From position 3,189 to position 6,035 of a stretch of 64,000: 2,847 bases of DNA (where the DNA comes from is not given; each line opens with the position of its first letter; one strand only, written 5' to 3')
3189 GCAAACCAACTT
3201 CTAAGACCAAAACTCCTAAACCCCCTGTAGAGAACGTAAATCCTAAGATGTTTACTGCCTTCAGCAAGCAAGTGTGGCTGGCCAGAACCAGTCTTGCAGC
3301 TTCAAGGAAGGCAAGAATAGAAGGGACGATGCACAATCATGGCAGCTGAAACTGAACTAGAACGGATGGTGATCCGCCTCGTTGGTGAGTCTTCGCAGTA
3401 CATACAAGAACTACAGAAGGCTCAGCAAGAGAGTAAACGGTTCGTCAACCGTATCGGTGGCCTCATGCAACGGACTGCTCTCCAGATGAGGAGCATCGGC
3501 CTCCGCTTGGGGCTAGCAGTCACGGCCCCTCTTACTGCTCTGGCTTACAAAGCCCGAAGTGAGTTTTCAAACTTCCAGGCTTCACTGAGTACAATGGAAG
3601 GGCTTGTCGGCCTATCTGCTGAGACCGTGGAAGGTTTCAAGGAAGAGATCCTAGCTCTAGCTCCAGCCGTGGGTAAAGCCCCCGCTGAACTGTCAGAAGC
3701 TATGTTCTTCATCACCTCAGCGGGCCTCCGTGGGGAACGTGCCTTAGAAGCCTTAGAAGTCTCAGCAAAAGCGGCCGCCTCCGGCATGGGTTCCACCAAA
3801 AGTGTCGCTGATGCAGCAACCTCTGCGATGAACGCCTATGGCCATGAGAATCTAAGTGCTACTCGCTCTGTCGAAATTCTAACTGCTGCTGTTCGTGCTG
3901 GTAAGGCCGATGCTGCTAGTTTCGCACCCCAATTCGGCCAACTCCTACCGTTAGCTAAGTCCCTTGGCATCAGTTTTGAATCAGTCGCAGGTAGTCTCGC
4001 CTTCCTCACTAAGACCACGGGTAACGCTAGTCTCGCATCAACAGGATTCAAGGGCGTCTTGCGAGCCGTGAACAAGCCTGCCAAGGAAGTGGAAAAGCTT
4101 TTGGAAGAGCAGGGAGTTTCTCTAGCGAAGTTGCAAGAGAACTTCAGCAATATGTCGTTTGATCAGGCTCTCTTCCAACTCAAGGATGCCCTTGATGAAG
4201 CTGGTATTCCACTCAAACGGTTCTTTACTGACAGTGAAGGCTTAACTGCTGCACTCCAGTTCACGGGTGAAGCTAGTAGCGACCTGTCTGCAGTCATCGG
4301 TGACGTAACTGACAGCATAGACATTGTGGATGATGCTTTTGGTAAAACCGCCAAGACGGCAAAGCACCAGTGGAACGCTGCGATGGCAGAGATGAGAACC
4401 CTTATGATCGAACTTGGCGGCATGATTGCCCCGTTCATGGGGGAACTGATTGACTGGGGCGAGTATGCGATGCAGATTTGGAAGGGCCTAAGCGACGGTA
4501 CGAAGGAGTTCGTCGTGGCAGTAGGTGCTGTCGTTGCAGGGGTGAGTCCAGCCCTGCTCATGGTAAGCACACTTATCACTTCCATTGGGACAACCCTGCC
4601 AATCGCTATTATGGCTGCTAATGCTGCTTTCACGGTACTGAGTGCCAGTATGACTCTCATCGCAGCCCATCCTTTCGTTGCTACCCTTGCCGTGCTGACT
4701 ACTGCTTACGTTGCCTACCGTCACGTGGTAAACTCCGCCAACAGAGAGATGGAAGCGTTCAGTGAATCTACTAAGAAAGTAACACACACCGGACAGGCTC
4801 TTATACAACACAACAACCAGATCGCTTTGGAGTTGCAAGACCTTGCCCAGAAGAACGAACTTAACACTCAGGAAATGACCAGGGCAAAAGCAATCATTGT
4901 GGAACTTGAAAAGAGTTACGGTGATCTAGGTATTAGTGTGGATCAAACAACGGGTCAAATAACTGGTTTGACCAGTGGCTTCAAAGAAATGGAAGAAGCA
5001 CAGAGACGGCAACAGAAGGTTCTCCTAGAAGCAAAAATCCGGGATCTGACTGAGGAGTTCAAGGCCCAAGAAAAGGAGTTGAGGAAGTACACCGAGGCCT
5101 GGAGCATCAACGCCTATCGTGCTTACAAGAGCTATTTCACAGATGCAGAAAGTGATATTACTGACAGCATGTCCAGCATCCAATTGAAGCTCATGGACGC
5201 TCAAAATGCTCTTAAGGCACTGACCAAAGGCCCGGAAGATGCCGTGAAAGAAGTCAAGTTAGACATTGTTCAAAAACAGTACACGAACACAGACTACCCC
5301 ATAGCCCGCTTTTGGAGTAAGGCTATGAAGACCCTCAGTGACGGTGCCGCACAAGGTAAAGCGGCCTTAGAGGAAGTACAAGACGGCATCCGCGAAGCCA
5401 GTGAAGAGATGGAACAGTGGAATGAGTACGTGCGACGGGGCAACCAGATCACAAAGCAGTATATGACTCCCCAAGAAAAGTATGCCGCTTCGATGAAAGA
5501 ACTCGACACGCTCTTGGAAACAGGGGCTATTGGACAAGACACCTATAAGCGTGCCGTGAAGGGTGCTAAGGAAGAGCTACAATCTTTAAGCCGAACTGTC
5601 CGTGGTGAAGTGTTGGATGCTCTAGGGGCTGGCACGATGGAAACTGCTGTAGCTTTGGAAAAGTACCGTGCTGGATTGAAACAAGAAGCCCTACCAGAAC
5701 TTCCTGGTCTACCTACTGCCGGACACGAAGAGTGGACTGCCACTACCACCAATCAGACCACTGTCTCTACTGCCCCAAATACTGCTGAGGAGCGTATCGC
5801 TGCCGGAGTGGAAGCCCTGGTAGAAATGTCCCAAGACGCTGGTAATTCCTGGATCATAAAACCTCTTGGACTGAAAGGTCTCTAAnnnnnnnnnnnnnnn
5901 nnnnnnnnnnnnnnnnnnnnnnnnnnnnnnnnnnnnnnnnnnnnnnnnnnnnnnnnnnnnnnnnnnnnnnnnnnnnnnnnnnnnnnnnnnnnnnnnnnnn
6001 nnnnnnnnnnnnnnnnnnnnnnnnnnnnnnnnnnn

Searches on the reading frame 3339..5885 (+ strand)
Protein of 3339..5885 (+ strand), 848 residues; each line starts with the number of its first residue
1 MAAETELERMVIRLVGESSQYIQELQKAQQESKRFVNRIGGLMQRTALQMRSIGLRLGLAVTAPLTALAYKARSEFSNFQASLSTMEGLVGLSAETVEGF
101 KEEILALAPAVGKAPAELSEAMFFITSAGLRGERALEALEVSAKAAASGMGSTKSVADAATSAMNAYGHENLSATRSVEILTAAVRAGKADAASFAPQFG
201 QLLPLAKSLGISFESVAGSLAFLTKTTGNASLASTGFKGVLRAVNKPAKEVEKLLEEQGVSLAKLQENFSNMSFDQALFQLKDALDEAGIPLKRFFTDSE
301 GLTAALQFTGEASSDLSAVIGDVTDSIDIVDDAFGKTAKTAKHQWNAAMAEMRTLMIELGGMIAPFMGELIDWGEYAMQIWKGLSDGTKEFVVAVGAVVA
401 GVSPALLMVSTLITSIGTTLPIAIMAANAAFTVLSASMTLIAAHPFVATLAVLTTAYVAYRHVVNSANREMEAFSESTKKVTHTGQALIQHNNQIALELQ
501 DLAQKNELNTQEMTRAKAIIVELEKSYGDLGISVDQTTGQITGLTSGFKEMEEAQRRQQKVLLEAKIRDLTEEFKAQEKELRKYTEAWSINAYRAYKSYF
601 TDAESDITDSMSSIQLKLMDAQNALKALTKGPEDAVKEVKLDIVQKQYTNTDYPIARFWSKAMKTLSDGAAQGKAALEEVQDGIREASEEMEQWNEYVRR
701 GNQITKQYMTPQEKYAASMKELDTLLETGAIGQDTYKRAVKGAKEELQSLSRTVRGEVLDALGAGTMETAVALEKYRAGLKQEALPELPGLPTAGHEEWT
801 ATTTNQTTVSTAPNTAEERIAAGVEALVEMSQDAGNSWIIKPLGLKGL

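Call 96: search_protein_families(library=pfam, proteins=[window:3339-5885:+], max_evalue=0.001)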
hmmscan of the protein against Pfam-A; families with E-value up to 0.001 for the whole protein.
window:3339-5885:+ (848 aa): 2 families
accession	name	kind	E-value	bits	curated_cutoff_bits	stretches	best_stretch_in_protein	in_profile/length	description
PF10145.14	PhageMin_Tail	-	3.8e-25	89.4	33.2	1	109-287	9-186/201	Phage-related minor tail protein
PF02453.23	Reticulon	-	0.00084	19.7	31.8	0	424-509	20-104/157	Reticulon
